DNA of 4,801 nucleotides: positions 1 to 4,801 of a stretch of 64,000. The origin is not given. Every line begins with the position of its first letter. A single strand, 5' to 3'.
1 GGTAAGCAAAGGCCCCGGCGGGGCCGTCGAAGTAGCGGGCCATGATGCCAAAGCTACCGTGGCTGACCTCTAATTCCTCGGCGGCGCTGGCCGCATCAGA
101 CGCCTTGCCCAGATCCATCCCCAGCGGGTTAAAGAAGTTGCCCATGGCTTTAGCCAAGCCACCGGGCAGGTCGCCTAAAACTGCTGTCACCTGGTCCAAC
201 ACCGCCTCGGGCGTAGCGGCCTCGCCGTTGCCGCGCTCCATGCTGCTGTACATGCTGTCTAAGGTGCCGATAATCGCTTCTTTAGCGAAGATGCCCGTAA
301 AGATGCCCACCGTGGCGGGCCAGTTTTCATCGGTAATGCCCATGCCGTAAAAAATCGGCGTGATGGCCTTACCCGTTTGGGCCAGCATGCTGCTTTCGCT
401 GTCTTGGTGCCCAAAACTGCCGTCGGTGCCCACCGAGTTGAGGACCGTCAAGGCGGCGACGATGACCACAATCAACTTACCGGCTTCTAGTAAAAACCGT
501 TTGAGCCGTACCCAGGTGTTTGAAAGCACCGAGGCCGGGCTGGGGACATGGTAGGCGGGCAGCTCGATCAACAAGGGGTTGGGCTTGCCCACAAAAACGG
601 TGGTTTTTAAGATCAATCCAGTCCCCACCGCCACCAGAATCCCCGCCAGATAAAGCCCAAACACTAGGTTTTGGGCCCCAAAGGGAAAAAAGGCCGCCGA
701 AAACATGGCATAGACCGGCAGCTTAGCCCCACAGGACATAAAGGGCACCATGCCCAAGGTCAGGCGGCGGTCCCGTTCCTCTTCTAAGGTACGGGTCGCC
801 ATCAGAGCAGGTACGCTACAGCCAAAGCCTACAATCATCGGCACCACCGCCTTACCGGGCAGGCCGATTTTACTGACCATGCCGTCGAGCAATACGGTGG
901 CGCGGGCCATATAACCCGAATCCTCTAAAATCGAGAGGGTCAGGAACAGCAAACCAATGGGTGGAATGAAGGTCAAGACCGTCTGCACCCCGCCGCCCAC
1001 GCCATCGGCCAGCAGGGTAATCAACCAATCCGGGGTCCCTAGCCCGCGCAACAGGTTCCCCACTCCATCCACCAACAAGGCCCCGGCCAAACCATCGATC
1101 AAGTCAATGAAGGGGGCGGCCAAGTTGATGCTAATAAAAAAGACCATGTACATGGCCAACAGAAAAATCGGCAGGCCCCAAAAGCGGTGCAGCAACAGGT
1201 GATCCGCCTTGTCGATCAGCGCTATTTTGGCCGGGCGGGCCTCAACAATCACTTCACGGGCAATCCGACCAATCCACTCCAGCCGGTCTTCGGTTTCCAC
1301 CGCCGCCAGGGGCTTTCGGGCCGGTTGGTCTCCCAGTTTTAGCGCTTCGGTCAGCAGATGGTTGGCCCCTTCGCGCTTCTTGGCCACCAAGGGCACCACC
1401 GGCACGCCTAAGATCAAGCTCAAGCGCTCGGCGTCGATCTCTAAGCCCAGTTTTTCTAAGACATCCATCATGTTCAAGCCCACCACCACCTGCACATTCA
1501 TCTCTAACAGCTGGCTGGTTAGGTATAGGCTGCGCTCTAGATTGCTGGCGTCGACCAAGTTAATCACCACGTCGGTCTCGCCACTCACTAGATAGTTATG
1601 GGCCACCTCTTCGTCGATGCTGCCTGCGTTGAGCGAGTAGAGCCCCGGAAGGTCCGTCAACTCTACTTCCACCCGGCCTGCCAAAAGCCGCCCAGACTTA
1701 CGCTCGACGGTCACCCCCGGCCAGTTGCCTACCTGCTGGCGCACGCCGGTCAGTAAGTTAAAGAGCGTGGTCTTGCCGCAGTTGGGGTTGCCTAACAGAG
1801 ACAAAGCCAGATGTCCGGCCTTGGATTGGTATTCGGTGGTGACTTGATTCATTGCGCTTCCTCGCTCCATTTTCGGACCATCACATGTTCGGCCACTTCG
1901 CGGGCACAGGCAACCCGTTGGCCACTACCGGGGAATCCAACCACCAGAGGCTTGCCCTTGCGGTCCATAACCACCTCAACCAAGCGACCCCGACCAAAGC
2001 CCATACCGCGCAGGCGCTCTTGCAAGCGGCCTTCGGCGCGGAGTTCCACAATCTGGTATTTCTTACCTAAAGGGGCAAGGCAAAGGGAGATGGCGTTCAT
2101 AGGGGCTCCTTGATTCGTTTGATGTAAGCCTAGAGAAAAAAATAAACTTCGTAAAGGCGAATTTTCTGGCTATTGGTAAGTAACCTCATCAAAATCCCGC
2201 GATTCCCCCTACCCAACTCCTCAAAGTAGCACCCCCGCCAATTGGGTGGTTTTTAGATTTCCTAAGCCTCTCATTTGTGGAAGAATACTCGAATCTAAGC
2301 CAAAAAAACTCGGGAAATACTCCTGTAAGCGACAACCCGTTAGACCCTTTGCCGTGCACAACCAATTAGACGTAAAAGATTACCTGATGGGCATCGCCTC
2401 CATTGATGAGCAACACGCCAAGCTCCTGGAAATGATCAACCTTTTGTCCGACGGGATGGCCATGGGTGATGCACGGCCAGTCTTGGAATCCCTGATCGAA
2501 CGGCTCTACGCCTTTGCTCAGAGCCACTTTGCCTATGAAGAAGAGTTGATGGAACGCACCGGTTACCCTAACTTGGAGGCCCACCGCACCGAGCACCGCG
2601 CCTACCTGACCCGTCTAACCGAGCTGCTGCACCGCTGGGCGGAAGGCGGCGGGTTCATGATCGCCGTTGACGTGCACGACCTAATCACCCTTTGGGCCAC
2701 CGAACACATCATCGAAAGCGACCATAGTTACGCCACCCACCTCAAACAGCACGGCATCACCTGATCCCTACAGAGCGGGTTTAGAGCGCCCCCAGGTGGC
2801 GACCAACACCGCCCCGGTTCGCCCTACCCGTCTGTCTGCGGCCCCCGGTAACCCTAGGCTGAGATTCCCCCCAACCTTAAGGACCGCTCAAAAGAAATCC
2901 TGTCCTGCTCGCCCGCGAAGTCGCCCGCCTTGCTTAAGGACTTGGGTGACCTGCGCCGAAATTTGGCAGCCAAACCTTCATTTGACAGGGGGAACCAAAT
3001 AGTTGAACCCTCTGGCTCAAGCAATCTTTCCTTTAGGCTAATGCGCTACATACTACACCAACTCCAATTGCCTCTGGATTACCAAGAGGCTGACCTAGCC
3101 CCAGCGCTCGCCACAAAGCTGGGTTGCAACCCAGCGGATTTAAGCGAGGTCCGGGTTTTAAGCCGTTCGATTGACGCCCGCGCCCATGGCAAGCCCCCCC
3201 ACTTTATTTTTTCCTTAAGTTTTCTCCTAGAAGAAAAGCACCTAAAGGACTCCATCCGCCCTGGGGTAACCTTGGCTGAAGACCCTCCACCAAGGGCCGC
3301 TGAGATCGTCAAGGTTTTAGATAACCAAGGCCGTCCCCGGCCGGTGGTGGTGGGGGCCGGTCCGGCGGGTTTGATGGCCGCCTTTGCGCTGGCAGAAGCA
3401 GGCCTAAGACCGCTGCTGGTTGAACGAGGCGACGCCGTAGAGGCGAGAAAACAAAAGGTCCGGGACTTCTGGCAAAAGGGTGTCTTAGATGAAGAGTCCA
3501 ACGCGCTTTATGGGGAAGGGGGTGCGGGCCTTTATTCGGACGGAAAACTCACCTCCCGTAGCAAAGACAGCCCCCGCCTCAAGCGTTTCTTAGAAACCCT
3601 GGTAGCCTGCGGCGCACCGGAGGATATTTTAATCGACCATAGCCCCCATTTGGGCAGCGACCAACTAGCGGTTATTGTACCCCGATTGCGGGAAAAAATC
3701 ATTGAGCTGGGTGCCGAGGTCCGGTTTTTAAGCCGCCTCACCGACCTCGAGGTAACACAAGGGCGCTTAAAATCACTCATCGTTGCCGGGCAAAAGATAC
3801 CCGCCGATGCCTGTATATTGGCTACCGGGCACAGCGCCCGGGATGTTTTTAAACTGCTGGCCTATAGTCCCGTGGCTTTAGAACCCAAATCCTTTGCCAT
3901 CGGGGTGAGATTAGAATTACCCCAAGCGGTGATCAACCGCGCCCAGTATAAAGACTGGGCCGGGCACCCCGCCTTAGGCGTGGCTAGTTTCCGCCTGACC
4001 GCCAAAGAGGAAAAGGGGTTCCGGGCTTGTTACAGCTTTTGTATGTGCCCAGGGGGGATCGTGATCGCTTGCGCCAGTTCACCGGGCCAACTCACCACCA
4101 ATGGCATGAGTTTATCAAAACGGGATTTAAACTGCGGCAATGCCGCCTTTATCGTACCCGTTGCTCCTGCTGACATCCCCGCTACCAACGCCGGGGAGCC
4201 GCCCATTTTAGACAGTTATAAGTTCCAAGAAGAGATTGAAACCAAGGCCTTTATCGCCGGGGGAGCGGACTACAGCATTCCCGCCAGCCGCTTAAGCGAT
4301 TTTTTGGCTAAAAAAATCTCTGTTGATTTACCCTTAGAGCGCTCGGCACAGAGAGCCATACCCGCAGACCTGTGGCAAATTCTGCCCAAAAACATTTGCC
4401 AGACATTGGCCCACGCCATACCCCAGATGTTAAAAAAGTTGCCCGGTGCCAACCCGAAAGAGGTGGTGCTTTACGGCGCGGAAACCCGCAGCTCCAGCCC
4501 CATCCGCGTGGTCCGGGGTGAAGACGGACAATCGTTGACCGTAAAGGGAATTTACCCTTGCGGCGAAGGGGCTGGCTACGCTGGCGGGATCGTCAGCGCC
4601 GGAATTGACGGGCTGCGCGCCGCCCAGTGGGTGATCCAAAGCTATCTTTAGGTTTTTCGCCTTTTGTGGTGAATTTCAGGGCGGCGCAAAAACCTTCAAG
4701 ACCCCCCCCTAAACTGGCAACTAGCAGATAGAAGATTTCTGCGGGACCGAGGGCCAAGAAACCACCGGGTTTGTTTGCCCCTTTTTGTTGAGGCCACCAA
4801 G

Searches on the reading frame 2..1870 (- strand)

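Call 35: search_protein_families(library=pfam, proteins=[window:2-1870:-], max_evalue=0.00001)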
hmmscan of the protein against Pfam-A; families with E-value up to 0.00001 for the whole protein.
window:2-1870:- (623 aa): 4 families
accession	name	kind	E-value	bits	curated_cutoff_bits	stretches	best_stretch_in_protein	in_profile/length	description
PF02421.24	FeoB_N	-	3.3e-62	209.1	27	1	23-175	3-155/156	Ferrous iron transport protein B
PF07670.19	Gate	-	4.4e-31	107.9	29.6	2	298-393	1-103/104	Nucleoside recognition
PF07664.17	FeoB_C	-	4.2e-18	65.2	26.6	1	403-455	1-54/54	Ferrous iron transport protein B C terminus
PF01926.29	MMR_HSR1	-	4.5e-18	65.9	21.9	1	24-132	3-111/113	50S ribosome-binding GTPase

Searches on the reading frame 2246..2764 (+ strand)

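Call 35: search_protein_families(library=pfam, proteins=[window:2246-2764:+], max_evalue=0.00001)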
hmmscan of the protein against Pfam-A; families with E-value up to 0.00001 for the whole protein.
window:2246-2764:+ (172 aa): 1 family
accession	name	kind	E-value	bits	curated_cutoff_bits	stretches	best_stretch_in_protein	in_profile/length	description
PF01814.28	Hemerythrin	-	5.5e-10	40.2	25.3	1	49-136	2-96/127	Hemerythrin HHE cation binding domain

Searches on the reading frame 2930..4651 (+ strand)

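Call 35: search_protein_families(library=pfam, proteins=[window:2930-4651:+], max_evalue=0.00001)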
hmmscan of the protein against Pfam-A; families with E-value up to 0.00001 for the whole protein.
window:2930-4651:+ (573 aa): 5 families
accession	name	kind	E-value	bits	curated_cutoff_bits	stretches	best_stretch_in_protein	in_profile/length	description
PF21688.3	FAD-depend_C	-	3.6e-57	194.2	27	1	321-521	1-197/197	FAD-dependent protein, C-terminal domain-like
PF01266.30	DAO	-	6.8e-10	39.4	27.9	0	139-169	3-33/353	FAD dependent oxidoreductase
PF07992.20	Pyr_redox_2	-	1.3e-08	35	26.1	1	139-305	4-113/291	Pyridine nucleotide-disulphide oxidoreductase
PF03486.20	HI0933_like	-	3.5e-07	30.4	50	0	139-170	4-35/244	HI0933-like protein Rossmann domain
PF13450.12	NAD_binding_8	-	8.4e-06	26.4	21.9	0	140-169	1-30/68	NAD(P)-binding Rossmann-like domain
